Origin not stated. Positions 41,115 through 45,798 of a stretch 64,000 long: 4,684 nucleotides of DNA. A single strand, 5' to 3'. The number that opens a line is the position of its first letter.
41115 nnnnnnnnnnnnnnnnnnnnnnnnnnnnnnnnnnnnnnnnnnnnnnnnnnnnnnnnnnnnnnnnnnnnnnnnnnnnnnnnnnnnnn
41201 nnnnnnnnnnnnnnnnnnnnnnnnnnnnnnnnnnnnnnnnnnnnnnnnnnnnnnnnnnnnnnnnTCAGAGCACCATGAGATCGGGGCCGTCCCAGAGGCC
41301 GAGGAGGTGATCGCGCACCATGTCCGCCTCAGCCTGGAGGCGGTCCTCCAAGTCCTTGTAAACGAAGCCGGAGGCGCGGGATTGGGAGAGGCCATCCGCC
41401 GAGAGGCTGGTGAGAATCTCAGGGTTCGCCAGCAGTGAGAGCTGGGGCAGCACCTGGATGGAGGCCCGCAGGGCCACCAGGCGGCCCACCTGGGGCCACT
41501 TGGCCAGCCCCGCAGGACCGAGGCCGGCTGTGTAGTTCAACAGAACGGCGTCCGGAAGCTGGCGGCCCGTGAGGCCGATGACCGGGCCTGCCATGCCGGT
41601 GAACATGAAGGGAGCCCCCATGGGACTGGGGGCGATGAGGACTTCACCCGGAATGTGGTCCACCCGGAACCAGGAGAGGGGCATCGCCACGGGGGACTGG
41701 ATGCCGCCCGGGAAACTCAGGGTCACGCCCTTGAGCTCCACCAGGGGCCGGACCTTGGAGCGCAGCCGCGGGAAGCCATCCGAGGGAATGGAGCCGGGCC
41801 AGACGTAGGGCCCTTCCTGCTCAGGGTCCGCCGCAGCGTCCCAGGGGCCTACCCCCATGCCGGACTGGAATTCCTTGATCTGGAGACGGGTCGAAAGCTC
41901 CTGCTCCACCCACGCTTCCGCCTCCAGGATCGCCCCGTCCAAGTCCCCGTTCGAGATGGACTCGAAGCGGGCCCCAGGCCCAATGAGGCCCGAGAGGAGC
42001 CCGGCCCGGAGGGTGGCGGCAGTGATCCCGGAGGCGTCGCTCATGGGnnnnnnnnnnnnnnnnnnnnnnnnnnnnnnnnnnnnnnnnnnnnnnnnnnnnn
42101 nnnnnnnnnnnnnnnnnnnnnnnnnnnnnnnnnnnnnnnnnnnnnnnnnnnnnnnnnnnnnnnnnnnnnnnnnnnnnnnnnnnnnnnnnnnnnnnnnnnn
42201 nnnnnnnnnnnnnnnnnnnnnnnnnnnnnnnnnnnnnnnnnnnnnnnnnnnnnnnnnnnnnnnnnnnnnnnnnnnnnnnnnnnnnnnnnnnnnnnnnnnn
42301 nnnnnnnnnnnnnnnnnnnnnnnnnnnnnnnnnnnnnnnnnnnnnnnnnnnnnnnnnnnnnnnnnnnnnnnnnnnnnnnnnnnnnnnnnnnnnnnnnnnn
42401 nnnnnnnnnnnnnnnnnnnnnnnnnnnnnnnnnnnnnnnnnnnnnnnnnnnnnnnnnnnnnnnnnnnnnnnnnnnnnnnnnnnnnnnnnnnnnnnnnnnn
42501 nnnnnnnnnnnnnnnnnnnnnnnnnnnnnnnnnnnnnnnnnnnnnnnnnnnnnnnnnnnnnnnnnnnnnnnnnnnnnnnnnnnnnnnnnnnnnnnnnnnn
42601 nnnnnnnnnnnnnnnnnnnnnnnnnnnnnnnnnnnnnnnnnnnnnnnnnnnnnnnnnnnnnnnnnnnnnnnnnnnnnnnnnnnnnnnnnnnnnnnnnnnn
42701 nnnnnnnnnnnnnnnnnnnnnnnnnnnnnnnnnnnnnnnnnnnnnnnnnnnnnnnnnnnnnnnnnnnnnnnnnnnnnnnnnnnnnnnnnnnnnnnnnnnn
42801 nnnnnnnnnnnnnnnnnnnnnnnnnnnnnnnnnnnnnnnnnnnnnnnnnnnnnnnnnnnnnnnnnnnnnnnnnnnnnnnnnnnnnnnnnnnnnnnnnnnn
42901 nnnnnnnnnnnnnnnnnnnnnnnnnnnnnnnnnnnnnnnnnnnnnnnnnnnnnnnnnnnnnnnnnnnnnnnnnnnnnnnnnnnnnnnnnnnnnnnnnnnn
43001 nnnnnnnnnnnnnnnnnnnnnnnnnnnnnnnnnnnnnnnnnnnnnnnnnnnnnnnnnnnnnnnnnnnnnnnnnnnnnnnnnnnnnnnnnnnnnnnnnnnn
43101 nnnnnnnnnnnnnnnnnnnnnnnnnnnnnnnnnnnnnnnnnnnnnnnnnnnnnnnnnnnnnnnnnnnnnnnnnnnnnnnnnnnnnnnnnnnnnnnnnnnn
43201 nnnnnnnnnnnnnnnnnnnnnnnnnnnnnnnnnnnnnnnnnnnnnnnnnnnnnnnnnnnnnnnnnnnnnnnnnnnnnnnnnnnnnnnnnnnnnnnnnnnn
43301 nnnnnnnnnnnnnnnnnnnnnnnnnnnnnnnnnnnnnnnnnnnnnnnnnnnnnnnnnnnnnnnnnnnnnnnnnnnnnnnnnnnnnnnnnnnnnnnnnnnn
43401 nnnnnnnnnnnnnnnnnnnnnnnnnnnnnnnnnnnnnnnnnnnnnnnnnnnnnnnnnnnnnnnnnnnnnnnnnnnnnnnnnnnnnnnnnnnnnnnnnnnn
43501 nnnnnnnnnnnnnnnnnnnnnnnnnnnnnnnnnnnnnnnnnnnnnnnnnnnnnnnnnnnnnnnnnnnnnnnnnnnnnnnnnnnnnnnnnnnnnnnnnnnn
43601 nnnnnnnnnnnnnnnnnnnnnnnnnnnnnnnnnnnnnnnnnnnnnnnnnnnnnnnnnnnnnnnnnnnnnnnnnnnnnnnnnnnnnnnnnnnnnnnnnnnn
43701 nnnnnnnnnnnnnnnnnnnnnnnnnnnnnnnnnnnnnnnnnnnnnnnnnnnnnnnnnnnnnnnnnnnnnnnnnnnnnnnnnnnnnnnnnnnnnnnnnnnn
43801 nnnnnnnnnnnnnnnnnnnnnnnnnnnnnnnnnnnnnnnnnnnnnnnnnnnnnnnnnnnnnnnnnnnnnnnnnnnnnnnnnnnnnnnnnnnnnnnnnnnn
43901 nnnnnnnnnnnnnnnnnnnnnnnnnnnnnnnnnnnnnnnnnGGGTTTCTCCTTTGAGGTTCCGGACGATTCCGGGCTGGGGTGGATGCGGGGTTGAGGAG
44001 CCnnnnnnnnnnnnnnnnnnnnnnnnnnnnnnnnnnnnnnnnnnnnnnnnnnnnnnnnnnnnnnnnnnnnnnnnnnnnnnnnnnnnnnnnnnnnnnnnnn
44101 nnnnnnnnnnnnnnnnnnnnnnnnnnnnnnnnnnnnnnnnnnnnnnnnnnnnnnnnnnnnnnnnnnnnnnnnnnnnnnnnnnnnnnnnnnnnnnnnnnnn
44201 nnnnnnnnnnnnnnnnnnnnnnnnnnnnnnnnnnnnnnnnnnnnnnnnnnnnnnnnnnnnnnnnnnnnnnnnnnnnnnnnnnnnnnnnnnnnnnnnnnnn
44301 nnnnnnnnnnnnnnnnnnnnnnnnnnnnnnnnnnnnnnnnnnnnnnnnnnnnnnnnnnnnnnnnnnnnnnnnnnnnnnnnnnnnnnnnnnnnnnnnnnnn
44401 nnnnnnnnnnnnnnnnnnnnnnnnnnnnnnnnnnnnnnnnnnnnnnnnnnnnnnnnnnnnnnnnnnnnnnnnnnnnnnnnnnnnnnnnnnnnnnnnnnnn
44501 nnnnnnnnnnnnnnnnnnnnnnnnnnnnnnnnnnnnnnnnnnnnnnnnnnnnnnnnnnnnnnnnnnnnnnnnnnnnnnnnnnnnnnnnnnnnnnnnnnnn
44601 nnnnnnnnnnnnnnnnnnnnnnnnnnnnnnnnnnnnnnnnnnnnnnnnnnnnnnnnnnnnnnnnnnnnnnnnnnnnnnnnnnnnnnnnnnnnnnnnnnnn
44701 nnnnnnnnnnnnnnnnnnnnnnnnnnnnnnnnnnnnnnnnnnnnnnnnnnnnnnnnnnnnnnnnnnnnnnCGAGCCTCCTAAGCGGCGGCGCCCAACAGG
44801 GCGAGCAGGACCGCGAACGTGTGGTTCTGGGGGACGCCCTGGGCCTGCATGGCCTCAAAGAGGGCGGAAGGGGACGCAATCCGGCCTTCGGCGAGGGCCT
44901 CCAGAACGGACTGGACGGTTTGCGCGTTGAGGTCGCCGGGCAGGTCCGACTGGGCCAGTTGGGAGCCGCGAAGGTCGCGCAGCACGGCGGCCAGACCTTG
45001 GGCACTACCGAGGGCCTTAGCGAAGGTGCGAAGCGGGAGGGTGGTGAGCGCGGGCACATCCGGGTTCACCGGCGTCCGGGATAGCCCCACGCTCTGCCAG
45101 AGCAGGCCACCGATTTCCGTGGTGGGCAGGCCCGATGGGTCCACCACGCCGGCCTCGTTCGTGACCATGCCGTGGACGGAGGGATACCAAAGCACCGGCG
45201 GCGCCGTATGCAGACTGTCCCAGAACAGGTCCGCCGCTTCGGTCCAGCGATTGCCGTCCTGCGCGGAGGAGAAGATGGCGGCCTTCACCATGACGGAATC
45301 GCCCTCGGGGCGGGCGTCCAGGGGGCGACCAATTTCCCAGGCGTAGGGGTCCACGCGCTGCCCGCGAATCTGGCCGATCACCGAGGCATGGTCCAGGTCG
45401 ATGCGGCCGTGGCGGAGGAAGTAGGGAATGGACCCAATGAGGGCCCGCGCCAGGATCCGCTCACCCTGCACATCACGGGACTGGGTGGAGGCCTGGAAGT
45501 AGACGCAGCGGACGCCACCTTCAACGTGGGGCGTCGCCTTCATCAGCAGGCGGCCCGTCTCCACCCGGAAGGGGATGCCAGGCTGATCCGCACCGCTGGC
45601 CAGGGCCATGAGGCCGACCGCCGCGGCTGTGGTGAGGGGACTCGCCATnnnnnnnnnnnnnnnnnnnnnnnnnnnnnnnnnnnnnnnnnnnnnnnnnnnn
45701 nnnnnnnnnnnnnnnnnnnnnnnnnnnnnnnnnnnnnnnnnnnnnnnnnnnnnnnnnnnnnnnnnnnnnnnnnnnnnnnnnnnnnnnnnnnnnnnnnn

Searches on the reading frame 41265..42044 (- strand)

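Call 21: search_protein_families(library=phrogs, max_evalue=0.001, proteins=[window:41265-42044:-])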
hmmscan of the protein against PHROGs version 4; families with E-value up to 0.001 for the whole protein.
window:41265-42044:- (259 aa): 1 family
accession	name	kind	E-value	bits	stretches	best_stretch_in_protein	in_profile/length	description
phrog_772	-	tail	4.2e-05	24.1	1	94-200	114-239/305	tail fiber protein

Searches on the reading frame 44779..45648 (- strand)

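Call 18: search_protein_families(library=phrogs, max_evalue=0.001, proteins=[window:44779-45648:-])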
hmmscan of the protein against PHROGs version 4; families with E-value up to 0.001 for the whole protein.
window:44779-45648:- (289 aa): 1 family
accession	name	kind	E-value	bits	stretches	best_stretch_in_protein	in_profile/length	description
phrog_1028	-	head and packaging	8.3e-05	23.2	1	44-92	37-87/591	head maturation protease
